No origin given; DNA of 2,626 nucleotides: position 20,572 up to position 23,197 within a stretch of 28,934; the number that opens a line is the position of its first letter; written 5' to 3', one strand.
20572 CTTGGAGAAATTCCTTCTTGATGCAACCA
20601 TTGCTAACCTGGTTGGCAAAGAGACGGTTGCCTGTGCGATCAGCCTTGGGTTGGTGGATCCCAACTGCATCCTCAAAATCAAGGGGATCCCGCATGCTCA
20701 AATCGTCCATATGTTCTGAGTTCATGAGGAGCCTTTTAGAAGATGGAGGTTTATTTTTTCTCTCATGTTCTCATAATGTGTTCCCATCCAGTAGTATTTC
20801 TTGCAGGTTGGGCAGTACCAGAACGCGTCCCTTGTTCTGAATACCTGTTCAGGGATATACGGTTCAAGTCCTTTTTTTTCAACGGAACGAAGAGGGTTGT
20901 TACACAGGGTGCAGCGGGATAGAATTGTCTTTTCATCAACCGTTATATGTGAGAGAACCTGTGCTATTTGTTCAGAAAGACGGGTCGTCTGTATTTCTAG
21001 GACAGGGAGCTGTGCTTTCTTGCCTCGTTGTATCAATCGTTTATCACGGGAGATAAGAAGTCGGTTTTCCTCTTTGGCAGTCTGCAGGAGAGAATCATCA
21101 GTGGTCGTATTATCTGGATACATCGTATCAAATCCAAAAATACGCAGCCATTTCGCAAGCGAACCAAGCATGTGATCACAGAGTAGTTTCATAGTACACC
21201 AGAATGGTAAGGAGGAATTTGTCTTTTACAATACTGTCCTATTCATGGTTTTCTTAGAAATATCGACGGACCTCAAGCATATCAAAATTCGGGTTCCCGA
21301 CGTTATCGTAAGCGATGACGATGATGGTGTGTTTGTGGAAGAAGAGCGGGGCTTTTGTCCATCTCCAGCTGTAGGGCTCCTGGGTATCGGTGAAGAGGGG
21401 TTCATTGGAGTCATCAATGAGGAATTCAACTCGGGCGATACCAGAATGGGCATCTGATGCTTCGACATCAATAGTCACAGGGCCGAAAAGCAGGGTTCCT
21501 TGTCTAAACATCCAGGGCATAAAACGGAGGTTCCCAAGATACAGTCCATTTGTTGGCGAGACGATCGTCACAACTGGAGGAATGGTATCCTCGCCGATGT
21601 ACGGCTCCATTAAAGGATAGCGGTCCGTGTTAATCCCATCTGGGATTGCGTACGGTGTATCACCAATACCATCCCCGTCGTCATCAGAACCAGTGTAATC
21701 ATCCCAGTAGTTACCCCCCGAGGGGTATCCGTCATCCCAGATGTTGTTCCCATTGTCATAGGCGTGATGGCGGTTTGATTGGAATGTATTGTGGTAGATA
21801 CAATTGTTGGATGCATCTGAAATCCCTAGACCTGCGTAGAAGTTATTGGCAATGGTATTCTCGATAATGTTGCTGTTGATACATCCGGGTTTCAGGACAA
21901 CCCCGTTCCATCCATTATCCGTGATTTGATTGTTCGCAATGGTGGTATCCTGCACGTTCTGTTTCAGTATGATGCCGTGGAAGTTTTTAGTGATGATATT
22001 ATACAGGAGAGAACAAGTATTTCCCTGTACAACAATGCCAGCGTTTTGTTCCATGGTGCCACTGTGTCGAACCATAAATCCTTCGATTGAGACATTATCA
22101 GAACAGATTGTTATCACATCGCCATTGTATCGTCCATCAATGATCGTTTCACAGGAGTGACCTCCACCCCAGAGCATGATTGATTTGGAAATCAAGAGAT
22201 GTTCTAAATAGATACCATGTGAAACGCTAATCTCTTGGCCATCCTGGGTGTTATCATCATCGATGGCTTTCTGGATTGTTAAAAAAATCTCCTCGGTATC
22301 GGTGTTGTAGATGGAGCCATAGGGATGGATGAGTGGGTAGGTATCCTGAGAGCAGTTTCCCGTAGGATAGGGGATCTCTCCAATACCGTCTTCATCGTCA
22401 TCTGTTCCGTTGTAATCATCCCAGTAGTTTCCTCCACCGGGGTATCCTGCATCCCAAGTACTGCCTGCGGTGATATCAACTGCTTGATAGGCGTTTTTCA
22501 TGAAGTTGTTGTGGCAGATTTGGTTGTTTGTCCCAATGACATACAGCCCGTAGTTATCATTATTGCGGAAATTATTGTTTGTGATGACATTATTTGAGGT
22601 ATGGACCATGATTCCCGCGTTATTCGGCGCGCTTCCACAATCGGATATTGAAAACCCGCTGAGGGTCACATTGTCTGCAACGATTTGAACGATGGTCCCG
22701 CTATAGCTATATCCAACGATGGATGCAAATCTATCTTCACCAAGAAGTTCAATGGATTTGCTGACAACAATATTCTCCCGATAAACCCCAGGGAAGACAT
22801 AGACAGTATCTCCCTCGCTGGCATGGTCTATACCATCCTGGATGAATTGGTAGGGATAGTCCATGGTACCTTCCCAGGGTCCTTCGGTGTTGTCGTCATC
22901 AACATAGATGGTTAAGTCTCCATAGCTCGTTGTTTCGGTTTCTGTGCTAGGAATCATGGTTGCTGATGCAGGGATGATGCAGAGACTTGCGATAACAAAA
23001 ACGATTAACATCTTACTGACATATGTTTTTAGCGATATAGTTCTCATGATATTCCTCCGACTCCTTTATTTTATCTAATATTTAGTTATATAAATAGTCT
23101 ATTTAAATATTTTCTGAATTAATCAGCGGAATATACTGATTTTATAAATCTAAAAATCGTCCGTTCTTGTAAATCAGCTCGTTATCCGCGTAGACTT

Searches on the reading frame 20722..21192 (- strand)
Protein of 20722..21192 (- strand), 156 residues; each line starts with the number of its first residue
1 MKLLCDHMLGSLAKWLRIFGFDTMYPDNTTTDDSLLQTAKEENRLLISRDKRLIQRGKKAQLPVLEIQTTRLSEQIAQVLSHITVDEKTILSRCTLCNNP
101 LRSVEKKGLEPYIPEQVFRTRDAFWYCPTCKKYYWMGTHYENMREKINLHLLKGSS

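Call 3: search_protein_families(library=pfam, proteins=[window:20722-21192:-], max_evalue=0.01)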
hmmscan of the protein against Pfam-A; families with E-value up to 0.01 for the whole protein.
window:20722-21192:- (156 aa): 2 families
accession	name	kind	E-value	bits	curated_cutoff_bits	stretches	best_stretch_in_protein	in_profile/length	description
PF01927.22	Mut7-C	-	6.2e-44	150.1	23.3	1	1-147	1-146/146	Mut7-C RNAse domain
PF18480.7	DUF5615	-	0.00035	20.8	23.8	1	1-51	1-56/110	Domain of unknown function (DUF5615)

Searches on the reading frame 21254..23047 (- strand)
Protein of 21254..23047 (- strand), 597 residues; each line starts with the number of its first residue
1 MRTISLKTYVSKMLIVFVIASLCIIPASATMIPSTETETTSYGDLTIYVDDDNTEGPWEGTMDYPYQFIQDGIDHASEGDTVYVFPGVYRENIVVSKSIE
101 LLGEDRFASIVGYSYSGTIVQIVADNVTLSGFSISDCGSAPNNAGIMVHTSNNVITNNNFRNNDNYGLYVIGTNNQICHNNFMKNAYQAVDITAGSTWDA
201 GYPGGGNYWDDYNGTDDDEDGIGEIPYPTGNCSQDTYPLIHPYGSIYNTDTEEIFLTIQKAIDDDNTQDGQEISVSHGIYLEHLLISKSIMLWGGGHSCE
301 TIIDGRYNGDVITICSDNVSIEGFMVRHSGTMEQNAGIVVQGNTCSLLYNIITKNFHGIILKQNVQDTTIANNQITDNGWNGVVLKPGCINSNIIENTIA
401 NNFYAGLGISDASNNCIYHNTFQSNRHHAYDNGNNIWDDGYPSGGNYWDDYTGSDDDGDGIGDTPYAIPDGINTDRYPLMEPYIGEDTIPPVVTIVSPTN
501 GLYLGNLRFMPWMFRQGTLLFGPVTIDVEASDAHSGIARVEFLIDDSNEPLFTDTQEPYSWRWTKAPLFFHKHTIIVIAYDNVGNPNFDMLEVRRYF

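Call 3: search_protein_families(library=pfam, proteins=[window:21254-23047:-], max_evalue=0.01)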
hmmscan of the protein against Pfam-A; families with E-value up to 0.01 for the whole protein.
window:21254-23047:- (597 aa): 3 families
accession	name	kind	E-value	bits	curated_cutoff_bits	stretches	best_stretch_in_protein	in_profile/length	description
PF05048.19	NosD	-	2.9e-24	86.1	23.6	2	268-453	38-212/212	Periplasmic copper-binding protein (NosD)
PF13229.12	Beta_helix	-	6.6e-16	58.8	25.9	2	316-428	8-116/158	Right handed beta helix region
PF17957.7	Big_7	-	6.9e-14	52.7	24.1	1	521-575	15-68/70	Bacterial Ig domain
